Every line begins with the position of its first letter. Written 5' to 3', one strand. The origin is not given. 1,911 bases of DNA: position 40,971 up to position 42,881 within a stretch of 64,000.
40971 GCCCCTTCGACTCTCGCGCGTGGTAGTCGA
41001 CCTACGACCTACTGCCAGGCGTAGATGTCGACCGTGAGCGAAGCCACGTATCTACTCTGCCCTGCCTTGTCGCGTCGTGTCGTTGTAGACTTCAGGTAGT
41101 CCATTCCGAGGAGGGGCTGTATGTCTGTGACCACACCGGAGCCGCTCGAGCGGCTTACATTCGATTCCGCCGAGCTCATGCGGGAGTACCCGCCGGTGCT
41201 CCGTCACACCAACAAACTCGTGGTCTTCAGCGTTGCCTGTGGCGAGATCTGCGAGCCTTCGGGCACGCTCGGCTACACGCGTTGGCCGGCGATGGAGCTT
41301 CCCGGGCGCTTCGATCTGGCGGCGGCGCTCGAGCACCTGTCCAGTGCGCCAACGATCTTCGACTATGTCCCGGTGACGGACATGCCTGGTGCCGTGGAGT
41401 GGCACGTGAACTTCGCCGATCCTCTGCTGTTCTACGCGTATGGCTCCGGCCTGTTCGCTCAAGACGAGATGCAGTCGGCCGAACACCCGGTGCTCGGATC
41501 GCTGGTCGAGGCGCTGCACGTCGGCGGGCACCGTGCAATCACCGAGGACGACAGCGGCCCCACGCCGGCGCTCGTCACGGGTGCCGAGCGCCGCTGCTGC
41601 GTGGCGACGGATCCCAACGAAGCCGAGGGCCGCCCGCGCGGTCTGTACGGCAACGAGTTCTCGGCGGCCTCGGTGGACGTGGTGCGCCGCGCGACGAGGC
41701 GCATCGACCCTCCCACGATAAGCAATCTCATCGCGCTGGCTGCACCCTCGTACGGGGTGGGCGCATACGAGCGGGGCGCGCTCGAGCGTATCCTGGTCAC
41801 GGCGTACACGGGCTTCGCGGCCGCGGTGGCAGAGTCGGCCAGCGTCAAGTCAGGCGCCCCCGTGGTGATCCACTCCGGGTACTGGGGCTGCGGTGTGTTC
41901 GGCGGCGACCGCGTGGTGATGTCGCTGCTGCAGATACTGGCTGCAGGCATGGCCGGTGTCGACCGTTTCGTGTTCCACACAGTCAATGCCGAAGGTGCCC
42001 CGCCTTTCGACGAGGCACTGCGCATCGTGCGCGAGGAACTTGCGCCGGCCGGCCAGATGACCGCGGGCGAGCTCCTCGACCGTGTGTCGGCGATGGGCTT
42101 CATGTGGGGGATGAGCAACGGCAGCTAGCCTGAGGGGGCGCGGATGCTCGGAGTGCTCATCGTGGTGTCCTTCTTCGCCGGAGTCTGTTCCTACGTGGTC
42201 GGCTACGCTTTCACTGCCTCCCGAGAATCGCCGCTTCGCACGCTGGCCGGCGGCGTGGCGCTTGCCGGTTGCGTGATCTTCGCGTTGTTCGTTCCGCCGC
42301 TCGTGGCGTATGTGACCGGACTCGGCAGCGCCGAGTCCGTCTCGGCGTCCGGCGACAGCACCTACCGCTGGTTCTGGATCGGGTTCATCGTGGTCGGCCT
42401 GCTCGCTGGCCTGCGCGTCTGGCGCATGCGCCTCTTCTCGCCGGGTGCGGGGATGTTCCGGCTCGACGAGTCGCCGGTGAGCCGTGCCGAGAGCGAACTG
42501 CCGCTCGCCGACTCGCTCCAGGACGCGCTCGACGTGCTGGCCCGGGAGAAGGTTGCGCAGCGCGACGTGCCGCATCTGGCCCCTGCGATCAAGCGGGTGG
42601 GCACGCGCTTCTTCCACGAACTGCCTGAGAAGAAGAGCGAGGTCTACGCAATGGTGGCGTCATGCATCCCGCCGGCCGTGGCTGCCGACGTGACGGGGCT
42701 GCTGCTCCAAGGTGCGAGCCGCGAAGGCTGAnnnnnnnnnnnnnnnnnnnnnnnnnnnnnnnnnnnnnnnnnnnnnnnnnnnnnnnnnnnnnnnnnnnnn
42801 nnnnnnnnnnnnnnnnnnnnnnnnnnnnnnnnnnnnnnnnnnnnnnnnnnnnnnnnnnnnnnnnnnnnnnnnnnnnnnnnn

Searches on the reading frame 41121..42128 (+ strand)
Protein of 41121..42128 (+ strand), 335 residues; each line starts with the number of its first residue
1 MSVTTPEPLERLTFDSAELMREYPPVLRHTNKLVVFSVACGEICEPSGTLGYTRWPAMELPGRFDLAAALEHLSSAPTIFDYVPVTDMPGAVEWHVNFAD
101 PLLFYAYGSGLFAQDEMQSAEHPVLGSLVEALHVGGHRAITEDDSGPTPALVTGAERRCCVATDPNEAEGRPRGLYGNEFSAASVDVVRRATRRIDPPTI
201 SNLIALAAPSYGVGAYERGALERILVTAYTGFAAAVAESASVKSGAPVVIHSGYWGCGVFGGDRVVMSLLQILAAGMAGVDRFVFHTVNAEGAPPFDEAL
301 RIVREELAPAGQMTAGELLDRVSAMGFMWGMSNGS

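Call 80: search_protein_families(library=pfam, proteins=[window:41121-42128:+], max_evalue=0.00001)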
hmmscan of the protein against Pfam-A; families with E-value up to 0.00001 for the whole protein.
window:41121-42128:+ (335 aa): 1 family
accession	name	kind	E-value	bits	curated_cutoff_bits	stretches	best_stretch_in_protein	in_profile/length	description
PF05028.20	PARG_cat_C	-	2e-12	47.6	26.3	1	212-290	130-202/207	Poly (ADP-ribose) glycohydrolase (PARG), Macro domain fold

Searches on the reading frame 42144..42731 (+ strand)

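Call 36: search_protein_families(library=pfam, proteins=[window:42144-42731:+], max_evalue=0.01)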
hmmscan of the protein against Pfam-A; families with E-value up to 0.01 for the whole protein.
window:42144-42731:+ (195 aa): 0 families

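Call 83: search_protein_families(library=ncbifam, proteins=[window:42144-42731:+], max_evalue=0.1)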
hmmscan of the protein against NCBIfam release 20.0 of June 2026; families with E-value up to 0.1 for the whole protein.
window:42144-42731:+ (195 aa): 1 family
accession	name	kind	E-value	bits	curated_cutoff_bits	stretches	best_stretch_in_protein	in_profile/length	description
TIGR00943.1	2a6301s02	subfamily_domain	0.095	13.3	139.75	0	3-54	48-100/107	cation/proton antiporter, MnhB/MrpB subunit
